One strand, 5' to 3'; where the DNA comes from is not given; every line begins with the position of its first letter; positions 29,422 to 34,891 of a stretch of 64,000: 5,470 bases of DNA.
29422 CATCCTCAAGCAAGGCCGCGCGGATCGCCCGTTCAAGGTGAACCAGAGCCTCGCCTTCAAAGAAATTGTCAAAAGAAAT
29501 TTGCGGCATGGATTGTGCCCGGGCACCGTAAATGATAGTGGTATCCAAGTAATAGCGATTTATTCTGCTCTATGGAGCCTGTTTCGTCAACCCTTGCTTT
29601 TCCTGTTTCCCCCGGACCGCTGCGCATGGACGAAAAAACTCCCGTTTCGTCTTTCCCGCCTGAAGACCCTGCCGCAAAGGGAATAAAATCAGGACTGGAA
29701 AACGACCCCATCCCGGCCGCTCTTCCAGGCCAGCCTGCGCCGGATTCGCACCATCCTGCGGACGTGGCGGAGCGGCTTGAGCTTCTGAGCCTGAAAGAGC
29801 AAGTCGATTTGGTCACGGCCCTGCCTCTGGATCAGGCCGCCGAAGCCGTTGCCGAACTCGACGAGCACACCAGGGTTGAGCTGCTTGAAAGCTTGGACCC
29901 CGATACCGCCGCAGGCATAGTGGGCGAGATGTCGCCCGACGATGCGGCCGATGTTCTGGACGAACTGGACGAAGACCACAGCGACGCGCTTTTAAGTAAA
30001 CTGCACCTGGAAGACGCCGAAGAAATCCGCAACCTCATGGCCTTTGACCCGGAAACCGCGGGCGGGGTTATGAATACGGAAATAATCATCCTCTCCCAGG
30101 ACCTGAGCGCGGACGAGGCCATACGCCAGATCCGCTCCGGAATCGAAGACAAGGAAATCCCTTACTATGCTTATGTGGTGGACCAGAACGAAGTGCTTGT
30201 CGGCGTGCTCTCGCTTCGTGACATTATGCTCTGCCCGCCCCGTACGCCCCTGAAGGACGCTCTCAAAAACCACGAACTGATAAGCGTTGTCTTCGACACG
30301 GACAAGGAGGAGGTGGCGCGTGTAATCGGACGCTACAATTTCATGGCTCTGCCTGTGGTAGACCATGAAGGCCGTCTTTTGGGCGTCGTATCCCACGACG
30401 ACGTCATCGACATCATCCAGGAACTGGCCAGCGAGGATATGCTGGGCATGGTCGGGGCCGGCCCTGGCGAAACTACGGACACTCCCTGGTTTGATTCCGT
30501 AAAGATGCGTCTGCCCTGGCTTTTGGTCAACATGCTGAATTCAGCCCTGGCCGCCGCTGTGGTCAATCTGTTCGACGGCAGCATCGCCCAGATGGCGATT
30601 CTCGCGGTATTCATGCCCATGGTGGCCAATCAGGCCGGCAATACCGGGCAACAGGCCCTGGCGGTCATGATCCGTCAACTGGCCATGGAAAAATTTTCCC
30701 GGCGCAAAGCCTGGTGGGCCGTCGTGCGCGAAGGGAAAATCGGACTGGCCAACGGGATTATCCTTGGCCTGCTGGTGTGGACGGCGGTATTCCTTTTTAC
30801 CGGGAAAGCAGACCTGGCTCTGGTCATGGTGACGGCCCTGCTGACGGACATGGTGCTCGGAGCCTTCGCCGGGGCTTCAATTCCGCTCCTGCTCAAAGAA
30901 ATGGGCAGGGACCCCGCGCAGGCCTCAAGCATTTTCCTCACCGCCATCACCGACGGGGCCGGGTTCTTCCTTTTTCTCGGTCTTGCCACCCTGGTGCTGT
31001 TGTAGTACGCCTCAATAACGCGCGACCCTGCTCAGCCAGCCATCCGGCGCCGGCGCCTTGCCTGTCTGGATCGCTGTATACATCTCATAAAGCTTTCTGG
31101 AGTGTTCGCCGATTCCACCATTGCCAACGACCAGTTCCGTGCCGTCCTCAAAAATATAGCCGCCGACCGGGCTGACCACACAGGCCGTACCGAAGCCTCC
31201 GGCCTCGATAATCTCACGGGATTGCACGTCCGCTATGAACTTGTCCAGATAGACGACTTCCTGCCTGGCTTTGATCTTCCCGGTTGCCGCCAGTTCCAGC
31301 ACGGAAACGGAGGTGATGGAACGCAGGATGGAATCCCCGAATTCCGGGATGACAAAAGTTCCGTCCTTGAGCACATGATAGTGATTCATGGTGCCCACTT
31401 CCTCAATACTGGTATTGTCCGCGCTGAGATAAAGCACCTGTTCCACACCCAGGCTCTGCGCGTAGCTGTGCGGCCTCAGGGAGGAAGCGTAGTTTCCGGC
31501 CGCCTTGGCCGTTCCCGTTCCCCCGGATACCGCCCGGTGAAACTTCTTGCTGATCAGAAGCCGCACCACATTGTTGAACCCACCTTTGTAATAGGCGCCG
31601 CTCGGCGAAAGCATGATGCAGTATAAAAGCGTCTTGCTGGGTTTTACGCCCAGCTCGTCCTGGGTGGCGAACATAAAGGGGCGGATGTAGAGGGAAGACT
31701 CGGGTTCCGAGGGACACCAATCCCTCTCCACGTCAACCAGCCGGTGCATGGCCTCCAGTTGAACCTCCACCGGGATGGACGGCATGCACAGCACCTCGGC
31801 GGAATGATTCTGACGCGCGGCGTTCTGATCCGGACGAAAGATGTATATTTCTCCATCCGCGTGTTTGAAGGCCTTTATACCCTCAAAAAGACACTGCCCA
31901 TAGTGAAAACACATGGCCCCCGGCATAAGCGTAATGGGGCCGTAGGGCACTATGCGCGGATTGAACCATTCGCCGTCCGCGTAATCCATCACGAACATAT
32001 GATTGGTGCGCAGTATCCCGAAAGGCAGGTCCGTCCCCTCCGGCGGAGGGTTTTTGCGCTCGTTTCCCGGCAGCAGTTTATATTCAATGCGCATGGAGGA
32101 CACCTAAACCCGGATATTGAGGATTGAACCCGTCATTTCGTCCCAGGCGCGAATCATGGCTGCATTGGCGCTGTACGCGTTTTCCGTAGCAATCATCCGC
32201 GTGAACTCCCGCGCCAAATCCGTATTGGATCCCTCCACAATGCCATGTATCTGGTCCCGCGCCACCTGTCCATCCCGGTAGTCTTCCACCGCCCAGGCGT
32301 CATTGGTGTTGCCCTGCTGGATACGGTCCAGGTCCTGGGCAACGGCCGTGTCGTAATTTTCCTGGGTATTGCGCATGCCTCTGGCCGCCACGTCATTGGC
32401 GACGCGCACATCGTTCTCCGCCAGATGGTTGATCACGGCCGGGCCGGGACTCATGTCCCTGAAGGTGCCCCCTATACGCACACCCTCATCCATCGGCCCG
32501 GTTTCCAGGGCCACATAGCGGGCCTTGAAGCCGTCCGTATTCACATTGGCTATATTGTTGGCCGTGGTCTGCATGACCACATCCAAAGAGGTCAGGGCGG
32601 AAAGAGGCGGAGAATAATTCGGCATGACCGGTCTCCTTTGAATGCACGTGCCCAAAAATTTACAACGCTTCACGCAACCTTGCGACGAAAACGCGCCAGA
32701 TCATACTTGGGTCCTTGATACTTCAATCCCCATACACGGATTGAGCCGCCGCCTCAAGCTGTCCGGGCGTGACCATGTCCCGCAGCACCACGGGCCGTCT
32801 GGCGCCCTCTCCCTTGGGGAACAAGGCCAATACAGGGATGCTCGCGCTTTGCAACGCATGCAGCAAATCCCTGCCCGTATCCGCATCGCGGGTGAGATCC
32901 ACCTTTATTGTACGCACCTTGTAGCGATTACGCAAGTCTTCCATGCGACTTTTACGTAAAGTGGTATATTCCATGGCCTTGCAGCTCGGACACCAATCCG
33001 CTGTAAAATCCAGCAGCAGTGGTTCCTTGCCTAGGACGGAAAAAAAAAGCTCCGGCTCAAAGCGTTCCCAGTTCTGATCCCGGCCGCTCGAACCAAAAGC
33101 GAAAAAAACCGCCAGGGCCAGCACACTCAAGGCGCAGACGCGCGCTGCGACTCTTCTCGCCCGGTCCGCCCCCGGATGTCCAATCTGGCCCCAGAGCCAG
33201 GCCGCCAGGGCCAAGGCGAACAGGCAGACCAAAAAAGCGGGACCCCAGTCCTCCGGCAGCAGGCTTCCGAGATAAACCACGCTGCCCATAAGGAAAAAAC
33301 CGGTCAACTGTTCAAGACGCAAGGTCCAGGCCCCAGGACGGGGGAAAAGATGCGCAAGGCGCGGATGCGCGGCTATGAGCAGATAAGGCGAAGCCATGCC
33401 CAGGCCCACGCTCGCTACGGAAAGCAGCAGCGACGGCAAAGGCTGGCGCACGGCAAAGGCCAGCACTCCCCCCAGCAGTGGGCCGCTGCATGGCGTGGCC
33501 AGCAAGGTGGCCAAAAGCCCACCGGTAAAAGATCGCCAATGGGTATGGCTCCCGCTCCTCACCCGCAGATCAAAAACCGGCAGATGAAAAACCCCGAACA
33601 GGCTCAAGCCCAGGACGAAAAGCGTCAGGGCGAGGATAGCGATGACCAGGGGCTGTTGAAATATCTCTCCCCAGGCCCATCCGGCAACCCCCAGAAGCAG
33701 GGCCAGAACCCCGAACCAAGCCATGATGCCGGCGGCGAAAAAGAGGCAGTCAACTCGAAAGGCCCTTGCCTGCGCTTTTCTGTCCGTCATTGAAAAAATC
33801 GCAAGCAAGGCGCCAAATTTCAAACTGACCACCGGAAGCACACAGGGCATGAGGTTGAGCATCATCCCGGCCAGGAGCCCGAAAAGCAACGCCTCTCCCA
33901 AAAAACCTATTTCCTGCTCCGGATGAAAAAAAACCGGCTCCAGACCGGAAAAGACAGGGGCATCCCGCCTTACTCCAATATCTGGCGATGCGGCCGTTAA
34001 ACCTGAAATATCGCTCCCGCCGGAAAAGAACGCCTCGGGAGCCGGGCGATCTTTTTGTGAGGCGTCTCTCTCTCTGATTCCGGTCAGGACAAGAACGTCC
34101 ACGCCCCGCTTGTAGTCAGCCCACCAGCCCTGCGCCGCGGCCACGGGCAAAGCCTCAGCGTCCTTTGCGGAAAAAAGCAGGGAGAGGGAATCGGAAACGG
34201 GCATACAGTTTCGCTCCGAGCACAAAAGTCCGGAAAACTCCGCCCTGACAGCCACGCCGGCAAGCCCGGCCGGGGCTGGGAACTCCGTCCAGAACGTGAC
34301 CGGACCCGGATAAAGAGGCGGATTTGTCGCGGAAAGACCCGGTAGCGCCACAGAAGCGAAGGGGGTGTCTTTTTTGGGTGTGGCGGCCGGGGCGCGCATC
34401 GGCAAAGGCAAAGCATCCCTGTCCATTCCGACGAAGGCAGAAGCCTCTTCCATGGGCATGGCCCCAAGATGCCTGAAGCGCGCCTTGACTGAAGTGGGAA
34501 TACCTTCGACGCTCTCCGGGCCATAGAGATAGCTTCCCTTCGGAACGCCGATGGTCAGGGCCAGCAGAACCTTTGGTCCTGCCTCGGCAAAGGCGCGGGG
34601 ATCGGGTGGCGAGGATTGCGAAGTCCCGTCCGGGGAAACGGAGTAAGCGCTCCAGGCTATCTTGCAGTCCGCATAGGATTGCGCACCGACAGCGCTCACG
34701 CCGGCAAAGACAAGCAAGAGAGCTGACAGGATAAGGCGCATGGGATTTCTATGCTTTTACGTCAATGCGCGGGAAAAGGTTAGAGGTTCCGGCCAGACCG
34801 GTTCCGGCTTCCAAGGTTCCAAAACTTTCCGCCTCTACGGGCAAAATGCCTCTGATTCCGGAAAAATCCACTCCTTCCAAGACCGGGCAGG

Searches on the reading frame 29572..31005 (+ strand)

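Call 46: search_protein_families(library=pfam, proteins=[window:29572-31005:+], max_evalue=0.00001)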
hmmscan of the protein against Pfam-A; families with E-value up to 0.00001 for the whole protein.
window:29572-31005:+ (477 aa): 3 families
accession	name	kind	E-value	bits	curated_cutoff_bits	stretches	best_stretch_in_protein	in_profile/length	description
PF01769.21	MgtE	-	1.4e-30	106.6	27.6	1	348-471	1-125/125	Divalent cation transporter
PF03448.22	MgtE_N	-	5e-25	88.4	25.9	1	61-161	2-102/102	MgtE intracellular N domain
PF00571.33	CBS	-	9.2e-18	64.8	24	2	233-283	6-56/57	CBS domain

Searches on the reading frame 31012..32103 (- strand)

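Call 46: search_protein_families(library=pfam, proteins=[window:31012-32103:-], max_evalue=0.00001)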
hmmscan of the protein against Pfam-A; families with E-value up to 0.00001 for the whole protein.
window:31012-32103:- (363 aa): 1 family
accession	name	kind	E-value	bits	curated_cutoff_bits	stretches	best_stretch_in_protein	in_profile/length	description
PF01063.24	Aminotran_4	-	1.5e-18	67.9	28.5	1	72-290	2-203/223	Amino-transferase class IV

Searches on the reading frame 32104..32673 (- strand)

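Call 46: search_protein_families(library=pfam, proteins=[window:32104-32673:-], max_evalue=0.00001)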
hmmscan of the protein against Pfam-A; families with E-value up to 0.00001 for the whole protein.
window:32104-32673:- (189 aa): 2 families
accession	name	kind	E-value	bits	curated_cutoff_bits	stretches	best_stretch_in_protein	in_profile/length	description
PF06429.18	Flg_bbr_C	-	3.5e-12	46.1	23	1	144-187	3-46/46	Flagellar basal body rod FlgEFG protein C-terminal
PF00460.25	Flg_bb_rod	-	5.1e-07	30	20.7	1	25-50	6-31/31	Flagella basal body rod protein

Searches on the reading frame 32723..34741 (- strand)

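Call 46: search_protein_families(library=pfam, proteins=[window:32723-34741:-], max_evalue=0.00001)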
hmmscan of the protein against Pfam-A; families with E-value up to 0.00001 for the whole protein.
window:32723-34741:- (672 aa): 3 families
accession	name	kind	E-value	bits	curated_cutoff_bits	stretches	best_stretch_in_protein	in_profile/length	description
PF02683.22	DsbD_TM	-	4.7e-16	59.2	27.1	1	285-491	5-214/219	Cytochrome C biogenesis protein transmembrane domain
PF00085.26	Thioredoxin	-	1.6e-07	31.7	23.5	1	569-647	13-85/103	Thioredoxin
PF13899.12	Thioredoxin_7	-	4.3e-07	30.4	27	1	572-642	17-82/83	Thioredoxin-like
